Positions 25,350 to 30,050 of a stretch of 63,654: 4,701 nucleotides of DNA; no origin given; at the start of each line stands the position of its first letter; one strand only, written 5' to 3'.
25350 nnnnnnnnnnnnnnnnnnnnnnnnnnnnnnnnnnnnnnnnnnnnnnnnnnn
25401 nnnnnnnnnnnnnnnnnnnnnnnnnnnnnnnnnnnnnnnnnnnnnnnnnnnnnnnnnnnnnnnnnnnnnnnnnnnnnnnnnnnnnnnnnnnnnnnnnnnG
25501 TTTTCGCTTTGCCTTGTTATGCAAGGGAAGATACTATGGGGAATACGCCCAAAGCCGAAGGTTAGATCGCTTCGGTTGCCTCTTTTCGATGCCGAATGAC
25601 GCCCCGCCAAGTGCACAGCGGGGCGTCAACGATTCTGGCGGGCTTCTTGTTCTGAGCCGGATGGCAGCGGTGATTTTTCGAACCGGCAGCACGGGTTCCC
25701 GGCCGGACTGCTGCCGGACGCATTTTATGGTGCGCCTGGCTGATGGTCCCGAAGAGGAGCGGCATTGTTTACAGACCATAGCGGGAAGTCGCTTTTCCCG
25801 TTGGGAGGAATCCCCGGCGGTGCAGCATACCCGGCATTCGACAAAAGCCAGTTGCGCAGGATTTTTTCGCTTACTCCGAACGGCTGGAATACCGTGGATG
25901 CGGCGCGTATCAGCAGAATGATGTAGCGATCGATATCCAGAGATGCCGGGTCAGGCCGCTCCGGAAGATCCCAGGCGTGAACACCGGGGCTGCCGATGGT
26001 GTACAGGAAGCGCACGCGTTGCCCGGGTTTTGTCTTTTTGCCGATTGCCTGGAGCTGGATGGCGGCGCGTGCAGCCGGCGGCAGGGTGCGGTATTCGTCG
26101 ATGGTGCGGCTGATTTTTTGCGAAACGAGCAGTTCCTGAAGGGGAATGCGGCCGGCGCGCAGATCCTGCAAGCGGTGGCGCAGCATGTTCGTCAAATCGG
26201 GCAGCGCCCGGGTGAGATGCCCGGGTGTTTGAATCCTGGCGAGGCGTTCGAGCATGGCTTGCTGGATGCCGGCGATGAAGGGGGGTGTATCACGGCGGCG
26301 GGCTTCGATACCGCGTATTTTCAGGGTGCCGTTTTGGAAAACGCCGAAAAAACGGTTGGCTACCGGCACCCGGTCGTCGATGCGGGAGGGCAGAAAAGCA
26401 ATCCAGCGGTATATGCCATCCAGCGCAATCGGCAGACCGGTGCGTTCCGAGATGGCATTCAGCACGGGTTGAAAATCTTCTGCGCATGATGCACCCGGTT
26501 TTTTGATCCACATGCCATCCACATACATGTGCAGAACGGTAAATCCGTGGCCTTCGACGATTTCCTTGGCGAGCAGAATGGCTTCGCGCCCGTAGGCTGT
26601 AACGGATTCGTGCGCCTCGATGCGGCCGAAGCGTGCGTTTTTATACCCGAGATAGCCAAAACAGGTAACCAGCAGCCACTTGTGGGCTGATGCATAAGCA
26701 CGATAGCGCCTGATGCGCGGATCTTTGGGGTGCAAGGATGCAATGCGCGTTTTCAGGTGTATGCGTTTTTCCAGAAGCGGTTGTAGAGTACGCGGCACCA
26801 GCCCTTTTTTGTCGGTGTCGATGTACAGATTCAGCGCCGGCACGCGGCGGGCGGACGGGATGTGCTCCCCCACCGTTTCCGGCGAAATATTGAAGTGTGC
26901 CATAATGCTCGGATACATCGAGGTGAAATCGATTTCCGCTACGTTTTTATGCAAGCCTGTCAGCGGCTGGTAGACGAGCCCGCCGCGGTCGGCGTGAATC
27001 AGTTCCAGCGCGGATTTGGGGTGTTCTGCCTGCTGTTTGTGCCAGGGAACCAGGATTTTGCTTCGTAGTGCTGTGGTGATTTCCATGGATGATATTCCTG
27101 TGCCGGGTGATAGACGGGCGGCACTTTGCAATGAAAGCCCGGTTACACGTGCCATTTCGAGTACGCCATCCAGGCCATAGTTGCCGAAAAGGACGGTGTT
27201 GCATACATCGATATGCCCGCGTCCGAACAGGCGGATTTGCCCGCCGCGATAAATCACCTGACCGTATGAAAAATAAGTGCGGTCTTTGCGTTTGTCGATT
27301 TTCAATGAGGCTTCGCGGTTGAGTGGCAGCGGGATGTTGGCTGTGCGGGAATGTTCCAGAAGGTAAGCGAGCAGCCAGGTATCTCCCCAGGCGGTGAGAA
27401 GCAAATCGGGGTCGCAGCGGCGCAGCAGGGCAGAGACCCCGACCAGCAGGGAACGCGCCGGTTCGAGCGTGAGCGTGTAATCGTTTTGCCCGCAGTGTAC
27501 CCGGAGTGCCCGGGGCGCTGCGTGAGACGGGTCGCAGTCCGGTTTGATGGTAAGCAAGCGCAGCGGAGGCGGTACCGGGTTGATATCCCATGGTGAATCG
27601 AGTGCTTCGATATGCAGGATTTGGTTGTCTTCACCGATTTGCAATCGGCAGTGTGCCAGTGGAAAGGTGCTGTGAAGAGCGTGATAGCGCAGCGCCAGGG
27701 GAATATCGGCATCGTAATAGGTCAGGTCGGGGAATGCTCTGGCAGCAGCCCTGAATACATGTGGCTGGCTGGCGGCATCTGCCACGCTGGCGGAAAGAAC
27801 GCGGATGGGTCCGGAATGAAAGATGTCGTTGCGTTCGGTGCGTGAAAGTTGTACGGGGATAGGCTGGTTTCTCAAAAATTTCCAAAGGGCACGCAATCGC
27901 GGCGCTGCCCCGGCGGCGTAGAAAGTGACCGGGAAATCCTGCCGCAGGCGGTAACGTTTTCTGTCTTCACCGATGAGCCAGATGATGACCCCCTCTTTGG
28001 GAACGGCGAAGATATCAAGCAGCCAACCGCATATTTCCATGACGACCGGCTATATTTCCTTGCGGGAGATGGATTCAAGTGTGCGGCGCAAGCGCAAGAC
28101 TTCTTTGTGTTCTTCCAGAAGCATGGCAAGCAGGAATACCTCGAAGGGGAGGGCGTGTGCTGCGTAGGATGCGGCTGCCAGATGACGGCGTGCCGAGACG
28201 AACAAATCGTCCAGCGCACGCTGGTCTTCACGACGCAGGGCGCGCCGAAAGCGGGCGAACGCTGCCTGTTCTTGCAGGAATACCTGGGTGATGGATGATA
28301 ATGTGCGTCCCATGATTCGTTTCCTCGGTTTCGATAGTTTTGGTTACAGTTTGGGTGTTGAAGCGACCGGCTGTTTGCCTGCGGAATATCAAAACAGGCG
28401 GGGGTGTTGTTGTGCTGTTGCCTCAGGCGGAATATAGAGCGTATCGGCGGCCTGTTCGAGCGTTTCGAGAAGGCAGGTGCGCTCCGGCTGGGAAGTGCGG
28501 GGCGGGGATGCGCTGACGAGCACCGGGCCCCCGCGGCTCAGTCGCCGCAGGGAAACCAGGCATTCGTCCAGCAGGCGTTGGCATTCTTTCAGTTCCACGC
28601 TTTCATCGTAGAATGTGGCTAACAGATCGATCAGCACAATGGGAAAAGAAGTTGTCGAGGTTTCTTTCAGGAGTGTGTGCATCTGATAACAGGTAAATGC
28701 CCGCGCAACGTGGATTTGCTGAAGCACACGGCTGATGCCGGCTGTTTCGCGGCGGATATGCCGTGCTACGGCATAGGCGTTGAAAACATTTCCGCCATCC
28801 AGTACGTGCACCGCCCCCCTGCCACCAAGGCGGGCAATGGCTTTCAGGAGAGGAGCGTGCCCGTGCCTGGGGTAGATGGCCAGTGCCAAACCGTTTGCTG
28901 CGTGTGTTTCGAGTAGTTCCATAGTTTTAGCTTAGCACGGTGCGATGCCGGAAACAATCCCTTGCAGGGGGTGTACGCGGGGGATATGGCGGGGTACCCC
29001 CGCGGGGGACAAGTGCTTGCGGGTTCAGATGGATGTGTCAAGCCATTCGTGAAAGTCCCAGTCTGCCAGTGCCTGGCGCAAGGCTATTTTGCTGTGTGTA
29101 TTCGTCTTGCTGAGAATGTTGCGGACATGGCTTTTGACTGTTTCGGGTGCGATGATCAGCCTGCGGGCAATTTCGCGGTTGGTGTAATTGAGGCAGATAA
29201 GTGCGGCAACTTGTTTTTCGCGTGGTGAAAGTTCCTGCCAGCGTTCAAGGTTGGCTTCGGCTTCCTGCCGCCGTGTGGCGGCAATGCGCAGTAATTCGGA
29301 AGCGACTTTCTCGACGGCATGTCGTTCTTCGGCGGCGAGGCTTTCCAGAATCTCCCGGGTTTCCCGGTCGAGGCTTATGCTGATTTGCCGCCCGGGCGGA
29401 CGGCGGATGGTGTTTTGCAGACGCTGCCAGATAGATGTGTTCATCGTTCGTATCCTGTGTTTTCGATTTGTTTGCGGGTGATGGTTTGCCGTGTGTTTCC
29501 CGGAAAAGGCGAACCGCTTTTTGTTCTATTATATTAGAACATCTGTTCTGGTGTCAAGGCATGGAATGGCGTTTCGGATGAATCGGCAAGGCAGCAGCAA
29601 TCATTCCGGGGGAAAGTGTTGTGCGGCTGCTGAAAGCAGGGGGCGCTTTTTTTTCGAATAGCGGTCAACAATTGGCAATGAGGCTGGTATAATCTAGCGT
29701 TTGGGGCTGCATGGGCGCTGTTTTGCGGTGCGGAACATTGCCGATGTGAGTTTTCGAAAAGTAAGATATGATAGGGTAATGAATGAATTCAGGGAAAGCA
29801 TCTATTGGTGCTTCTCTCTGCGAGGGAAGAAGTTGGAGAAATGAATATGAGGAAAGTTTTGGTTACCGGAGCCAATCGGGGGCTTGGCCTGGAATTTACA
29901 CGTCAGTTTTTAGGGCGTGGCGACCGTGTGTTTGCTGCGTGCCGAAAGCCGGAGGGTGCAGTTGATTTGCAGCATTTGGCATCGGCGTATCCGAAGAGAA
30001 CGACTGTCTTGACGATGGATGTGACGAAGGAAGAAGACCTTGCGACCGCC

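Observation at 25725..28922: Archaeal-type PolB2 three-gene cassette in a bacterium: a family-B mutasome analogue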

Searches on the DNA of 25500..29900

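Call 68: search_rna_families(source=window, start=25500, end=29900, threshold=evalue, max_evalue=1)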
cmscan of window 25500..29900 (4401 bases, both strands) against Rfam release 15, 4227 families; matches with E-value up to 1: 1.
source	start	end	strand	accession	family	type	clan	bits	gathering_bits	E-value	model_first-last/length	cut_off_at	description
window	29284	29340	+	RF01543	TB11Cs5H2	Gene; snRNA; snoRNA; HACA-box;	-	20.5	47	0.47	1-68/68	no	Trypanosomatid snoRNA TB11Cs5H2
